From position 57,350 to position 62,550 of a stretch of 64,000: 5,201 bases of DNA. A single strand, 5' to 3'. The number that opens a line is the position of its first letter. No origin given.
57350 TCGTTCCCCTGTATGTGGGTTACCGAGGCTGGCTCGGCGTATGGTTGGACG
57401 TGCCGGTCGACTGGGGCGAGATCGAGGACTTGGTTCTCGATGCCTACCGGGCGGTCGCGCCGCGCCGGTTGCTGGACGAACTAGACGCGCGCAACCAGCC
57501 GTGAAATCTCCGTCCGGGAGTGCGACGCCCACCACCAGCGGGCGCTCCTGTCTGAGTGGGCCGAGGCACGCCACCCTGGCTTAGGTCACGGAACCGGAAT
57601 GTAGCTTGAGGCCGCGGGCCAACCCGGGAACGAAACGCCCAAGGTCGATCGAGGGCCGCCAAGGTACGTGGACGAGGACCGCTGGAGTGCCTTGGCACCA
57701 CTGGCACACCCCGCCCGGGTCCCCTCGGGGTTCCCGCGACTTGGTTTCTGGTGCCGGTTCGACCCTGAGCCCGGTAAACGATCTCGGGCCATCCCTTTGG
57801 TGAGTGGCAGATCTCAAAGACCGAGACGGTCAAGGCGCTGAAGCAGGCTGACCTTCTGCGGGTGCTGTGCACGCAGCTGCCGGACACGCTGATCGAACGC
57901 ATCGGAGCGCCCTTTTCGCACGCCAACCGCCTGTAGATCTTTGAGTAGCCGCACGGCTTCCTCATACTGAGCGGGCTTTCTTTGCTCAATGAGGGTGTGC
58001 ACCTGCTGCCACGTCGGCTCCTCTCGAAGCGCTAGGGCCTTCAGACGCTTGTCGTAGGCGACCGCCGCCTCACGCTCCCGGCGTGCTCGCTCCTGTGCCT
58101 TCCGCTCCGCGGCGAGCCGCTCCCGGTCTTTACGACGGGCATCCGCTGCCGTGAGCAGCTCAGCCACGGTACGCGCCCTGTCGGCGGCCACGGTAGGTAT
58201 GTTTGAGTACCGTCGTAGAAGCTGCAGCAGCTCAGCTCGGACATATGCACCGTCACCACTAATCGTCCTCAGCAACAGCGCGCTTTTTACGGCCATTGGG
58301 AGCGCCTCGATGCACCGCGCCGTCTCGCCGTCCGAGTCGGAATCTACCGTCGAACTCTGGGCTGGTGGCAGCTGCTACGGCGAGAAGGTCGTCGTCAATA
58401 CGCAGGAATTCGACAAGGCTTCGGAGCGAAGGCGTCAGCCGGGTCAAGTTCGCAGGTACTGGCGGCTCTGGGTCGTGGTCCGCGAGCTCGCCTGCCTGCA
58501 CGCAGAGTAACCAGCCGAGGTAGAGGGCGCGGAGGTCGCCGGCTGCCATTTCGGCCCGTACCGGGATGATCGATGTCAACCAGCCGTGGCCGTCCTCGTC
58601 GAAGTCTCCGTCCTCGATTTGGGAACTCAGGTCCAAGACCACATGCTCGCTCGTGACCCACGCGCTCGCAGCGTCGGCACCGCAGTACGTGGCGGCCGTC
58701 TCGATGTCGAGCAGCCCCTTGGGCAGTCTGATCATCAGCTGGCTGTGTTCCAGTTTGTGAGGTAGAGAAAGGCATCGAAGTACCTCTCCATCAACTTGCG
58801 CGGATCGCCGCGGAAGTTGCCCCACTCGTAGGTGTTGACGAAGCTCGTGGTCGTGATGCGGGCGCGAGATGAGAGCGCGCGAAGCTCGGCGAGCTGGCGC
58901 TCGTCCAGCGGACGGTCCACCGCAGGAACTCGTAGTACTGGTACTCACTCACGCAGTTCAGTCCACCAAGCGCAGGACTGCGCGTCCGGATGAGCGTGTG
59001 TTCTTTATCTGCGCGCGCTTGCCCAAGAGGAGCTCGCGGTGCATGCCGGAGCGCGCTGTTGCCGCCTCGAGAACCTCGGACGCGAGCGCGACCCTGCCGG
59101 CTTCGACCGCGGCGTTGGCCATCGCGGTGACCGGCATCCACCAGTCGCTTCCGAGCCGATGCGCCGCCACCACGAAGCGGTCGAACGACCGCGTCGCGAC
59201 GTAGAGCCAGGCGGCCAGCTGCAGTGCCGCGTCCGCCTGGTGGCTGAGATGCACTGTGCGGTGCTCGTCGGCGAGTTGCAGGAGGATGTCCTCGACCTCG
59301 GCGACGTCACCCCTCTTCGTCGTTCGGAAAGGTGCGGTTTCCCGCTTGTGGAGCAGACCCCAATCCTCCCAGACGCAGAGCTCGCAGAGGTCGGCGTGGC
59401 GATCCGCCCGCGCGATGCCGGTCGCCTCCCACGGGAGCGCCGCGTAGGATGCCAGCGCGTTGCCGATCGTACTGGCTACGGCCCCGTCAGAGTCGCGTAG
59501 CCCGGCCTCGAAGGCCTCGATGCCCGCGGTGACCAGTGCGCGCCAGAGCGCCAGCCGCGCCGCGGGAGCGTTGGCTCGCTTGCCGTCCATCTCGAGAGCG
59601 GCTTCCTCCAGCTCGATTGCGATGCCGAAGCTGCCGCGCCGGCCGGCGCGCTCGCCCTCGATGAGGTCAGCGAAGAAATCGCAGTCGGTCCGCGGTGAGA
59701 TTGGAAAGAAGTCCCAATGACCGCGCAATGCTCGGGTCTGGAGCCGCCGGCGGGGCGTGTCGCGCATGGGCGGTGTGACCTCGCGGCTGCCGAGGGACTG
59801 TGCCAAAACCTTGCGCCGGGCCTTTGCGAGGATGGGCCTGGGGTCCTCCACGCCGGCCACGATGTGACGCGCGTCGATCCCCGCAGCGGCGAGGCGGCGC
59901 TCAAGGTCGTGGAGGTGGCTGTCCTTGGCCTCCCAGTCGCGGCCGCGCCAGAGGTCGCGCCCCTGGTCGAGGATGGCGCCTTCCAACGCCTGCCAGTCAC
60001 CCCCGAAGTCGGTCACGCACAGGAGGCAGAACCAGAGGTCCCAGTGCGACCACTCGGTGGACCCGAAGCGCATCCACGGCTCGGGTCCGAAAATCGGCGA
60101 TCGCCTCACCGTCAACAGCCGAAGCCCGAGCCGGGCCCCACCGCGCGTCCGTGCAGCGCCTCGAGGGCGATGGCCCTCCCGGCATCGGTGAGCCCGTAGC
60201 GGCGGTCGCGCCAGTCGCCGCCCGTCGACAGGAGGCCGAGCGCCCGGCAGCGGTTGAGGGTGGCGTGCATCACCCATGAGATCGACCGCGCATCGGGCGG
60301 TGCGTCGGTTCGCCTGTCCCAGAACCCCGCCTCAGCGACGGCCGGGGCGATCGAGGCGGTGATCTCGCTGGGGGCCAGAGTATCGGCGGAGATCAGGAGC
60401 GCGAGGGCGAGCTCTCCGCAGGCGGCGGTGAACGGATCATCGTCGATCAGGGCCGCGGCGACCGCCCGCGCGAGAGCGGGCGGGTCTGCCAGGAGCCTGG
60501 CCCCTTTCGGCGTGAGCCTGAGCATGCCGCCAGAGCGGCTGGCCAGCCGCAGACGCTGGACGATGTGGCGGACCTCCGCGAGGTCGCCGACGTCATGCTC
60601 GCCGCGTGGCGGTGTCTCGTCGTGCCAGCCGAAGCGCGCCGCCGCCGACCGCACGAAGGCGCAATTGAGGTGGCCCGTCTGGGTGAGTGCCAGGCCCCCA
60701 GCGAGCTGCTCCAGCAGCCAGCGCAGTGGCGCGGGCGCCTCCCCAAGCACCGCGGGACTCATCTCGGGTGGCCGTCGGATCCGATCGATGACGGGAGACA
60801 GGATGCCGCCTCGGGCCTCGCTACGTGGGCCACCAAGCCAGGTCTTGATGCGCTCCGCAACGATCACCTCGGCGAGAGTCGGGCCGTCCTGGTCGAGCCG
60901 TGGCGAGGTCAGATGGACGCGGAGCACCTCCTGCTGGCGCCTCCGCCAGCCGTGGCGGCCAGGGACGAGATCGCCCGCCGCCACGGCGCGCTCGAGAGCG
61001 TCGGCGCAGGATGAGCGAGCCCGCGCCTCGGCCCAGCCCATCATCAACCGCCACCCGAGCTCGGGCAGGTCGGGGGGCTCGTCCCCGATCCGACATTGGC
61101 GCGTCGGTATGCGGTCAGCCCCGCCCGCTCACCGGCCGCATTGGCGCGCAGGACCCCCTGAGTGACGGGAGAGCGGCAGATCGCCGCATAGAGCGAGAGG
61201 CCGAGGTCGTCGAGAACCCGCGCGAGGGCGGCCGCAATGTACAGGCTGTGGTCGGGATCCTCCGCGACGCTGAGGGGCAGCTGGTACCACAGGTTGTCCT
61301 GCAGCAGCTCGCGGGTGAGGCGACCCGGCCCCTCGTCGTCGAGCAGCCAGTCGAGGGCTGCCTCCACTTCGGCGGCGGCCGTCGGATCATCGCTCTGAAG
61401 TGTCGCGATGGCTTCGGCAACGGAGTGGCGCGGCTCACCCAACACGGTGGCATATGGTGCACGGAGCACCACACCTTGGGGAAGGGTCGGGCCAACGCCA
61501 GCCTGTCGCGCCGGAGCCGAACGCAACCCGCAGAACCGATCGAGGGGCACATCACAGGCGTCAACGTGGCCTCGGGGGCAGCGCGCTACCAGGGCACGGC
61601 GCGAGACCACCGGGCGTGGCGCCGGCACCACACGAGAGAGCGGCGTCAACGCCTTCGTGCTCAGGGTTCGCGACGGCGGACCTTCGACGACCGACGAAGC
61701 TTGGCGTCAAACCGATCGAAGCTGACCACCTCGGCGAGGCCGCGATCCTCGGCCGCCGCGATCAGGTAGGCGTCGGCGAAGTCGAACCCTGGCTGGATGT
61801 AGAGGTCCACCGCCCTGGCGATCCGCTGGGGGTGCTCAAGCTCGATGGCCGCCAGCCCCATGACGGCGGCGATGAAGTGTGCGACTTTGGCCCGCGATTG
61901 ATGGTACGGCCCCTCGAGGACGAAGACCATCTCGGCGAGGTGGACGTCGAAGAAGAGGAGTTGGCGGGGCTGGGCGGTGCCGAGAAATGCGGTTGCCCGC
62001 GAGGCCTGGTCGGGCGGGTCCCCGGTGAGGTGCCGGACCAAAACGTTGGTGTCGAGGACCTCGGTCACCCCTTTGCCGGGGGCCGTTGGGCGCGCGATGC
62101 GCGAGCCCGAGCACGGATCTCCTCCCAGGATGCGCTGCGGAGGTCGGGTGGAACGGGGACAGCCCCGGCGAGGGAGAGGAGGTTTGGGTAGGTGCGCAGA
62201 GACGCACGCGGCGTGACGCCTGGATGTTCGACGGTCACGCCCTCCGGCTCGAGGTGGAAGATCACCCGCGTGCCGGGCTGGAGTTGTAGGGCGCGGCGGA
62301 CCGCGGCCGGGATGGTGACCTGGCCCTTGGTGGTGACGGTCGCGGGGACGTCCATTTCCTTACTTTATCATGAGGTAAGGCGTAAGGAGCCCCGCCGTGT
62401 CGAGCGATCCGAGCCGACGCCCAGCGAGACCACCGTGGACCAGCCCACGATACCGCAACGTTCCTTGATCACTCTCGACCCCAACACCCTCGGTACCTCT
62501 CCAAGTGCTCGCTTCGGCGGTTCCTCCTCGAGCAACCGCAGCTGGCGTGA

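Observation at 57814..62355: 3.8 kb uncharacterised helical-protein locus adjacent to a VapBC module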

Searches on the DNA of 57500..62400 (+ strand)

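Call 9: search_dna_similar(query=window:57500-62400:+, collection=plasmids, mode=distant, max_rows=15)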
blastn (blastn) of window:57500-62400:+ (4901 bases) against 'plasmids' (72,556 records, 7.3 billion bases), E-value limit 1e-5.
Records with a match: 6; places in all: 6; records where one place covers at least 80% of the query: 0.
Best place of each record, by identity: 60-80% 6.
By first word of the organism name: Rhodococcus 2; Nonomuraea 1; Embleya 1; Sinorhizobium 1; Streptomyces 1.
By predicted mobility (MOB-suite, as given by PLSDB): non-mobilizable 3; mobilizable 3.
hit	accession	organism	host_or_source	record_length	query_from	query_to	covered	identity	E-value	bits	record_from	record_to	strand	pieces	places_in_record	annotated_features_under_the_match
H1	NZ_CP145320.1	Rhodococcus ruber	-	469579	1153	1452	6%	73.0%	7e-36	162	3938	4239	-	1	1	hypothetical protein (x2)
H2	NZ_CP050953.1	Rhodococcus sp. DMU1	cell culture,activated sludge in our lab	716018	1193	1452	5%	73.9%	4e-33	152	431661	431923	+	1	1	hypothetical protein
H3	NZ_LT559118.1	Nonomuraea gerenzanensis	-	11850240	1194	1455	5%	70.8%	2e-23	120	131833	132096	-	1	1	none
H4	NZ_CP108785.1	Embleya sp. NBC_00888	-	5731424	1207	1454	5%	73.6%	2e-31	147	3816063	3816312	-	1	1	none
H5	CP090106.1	Sinorhizobium meliloti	Medicago,Cell culture,Plant nodule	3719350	1207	1452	5%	67.3%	1e-6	64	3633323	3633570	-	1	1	hypothetical protein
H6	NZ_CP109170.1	Streptomyces sp. NBC_01724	-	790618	1221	1453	5%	68.4%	3e-9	73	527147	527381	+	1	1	hypothetical protein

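Call 11: get_annotated_region(hit=H2, flank=8000)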
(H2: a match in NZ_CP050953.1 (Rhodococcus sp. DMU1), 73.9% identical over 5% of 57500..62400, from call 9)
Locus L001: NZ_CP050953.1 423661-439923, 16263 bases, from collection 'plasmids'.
description: Rhodococcus sp. DMU1 plasmid unnamed
organism: Rhodococcus sp. DMU1 (NCBI taxid 2722825)
taxonomy: Bacteria; Actinomycetota; Actinomycetes; Mycobacteriales; Nocardiaceae; Rhodococcus; Rhodococcus sp. DMU1
host: -; source: cell culture,activated sludge in our lab; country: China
typing (MOB-suite, as given by PLSDB): mobilizable; relaxase MOBP
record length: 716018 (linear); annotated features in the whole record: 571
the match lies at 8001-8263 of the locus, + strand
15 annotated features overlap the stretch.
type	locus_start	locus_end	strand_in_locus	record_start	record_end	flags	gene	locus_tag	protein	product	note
CDS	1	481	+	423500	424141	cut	-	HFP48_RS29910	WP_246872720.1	GAF and ANTAR domain-containing protein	-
CDS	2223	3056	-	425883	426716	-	-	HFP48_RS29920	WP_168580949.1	alpha/beta hydrolase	-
CDS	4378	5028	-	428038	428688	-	-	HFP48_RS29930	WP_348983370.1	DUF1016 N-terminal domain-containing protein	-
CDS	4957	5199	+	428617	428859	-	-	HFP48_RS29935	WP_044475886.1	YlcI/YnfO family protein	-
CDS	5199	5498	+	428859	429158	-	-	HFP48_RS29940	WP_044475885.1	type II toxin-antitoxin system PemK/MazF family toxin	-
CDS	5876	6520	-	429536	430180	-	-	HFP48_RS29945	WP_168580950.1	dihydrofolate reductase family protein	-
CDS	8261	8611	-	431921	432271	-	-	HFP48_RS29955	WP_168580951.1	hypothetical protein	-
CDS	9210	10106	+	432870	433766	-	-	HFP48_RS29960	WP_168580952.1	alpha/beta hydrolase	-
CDS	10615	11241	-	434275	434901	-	-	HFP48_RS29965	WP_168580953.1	class I SAM-dependent methyltransferase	-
CDS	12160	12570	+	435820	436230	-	-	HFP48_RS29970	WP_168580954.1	hypothetical protein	-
CDS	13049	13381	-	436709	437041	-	-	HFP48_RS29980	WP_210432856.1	hypothetical protein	-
CDS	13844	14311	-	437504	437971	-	-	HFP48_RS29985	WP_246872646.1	hypothetical protein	-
CDS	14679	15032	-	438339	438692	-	-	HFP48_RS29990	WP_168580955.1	YtxH domain-containing protein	-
CDS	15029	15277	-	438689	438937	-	-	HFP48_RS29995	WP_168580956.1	hypothetical protein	-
CDS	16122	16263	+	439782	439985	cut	-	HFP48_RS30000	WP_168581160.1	cold-shock protein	-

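Call 12: get_annotated_region(hit=H1, flank=8000)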
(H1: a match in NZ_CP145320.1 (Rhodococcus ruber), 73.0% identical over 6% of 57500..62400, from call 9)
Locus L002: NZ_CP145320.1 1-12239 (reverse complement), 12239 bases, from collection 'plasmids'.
description: Rhodococcus ruber strain MSA14 plasmid pmega_1, complete sequence
organism: Rhodococcus ruber (NCBI taxid 1830)
taxonomy: Bacteria; Actinomycetota; Actinomycetes; Mycobacteriales; Nocardiaceae; Rhodococcus; Rhodococcus ruber
host: -; source: -; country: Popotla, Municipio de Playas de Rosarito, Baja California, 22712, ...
typing (MOB-suite, as given by PLSDB): non-mobilizable
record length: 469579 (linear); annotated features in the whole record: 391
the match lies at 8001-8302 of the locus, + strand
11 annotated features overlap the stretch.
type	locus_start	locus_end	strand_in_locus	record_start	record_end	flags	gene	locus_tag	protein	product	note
CDS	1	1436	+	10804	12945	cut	-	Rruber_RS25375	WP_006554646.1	tyrosine-type recombinase/integrase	GO:0015074 - DNA integration [Evidence IEA]; GO:0006310 - DNA recombination [Evidence IEA]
CDS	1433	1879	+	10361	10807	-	-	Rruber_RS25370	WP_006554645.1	DUF6262 family protein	-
CDS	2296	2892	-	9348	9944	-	-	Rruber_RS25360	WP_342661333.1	hypothetical protein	-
CDS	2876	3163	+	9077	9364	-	-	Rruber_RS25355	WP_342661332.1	hypothetical protein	-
CDS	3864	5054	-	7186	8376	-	-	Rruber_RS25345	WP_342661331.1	IS110 family transposase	-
CDS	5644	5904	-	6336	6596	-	-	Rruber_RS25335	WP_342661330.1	ribbon-helix-helix domain-containing protein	-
CDS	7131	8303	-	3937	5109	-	-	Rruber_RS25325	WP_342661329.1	hypothetical protein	-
CDS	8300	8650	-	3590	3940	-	-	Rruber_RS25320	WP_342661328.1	hypothetical protein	-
CDS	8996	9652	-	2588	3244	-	-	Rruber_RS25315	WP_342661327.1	RES family NAD+ phosphorylase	-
CDS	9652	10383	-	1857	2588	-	-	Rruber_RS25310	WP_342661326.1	hypothetical protein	-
CDS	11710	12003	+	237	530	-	-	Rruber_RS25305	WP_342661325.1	type II toxin-antitoxin system Phd/YefM family antitoxin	-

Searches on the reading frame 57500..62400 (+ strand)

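Call 31: search_protein_families(library=pfam, proteins=[L002:7131-8303:-, L002:8300-8650:-], max_evalue=0.1)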
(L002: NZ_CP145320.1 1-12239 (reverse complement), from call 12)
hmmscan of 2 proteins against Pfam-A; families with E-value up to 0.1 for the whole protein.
L002:7131-8303:- (390 aa): 0 families

L002:8300-8650:- (116 aa): 0 families

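Call 67: search_protein_families(library=ncbifam, proteins=[L002:8300-8650:-], max_evalue=0.05)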
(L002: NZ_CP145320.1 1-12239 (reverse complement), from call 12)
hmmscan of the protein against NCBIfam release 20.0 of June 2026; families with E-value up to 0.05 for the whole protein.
L002:8300-8650:- (116 aa): 0 families

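Call 68: search_protein_families(library=phrogs, proteins=[L002:8300-8650:-], max_evalue=0.05)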
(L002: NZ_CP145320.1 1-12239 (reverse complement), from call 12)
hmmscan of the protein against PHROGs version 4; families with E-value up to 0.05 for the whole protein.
L002:8300-8650:- (116 aa): 0 families

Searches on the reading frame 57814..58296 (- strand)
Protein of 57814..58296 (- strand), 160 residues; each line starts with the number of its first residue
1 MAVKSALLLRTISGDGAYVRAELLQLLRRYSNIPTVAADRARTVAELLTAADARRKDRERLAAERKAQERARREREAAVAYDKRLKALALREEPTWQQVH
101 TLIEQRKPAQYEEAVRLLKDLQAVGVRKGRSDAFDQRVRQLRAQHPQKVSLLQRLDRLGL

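Call 3: search_protein_families(library=pfam, proteins=[window:57814-58296:-], max_evalue=0.1)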
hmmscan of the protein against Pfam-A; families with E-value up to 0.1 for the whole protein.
window:57814-58296:- (160 aa): 1 family
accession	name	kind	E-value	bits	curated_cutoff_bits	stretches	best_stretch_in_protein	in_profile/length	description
PF18641.6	LidA_Long_CC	-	0.03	14.7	26.5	1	80-127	6-53/177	LidA long coiled-coil domain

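Call 4: search_protein_families(library=ncbifam, proteins=[window:57814-58296:-], max_evalue=0.1)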
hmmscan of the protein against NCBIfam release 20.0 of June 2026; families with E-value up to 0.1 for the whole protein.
window:57814-58296:- (160 aa): 1 family
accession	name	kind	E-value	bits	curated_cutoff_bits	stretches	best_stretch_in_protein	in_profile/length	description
NF011041.0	PRK14471.1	equivalog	0.0033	17.4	200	1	23-110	21-113/164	F0F1 ATP synthase subunit B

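Call 7: search_protein_families(library=padloc, proteins=[window:57814-58296:-], max_evalue=0.1)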
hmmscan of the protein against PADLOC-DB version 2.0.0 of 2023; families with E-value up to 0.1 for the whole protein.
window:57814-58296:- (160 aa): 0 families

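Call 112: list_cluster_members(proteins=[window:57814-58296:-, window:58259-58948:-, window:61044-61649:-, window:58735-58920:-, window:61661-62068:-, window:62065-62355:-, window:55582-56259:-, window:55928-56281:-])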
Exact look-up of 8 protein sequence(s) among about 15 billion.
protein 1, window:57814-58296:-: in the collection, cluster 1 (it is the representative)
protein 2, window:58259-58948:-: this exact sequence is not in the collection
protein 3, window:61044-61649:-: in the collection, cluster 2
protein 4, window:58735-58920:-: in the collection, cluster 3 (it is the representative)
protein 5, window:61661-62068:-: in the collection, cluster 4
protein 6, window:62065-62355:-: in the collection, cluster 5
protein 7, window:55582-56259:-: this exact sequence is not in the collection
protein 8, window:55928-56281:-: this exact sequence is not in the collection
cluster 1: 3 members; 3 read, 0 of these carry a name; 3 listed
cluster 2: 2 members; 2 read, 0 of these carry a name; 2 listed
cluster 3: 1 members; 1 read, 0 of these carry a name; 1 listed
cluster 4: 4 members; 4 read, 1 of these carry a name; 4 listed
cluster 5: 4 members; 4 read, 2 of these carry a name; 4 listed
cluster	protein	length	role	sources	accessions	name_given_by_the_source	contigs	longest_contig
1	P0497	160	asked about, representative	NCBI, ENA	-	-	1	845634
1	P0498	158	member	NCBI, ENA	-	-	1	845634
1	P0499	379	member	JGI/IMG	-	-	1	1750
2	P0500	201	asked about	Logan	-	-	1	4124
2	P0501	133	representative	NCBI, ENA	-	-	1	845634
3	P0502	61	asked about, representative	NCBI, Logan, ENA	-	-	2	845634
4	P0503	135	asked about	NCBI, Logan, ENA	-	-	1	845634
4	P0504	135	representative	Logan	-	-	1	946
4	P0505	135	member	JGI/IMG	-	predicted nucleic-acid-binding protein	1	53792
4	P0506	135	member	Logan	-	-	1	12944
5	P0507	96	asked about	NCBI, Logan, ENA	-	-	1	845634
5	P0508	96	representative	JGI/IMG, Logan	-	antitoxin PrlF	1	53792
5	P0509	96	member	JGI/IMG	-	antitoxin PrlF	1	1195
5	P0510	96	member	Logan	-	-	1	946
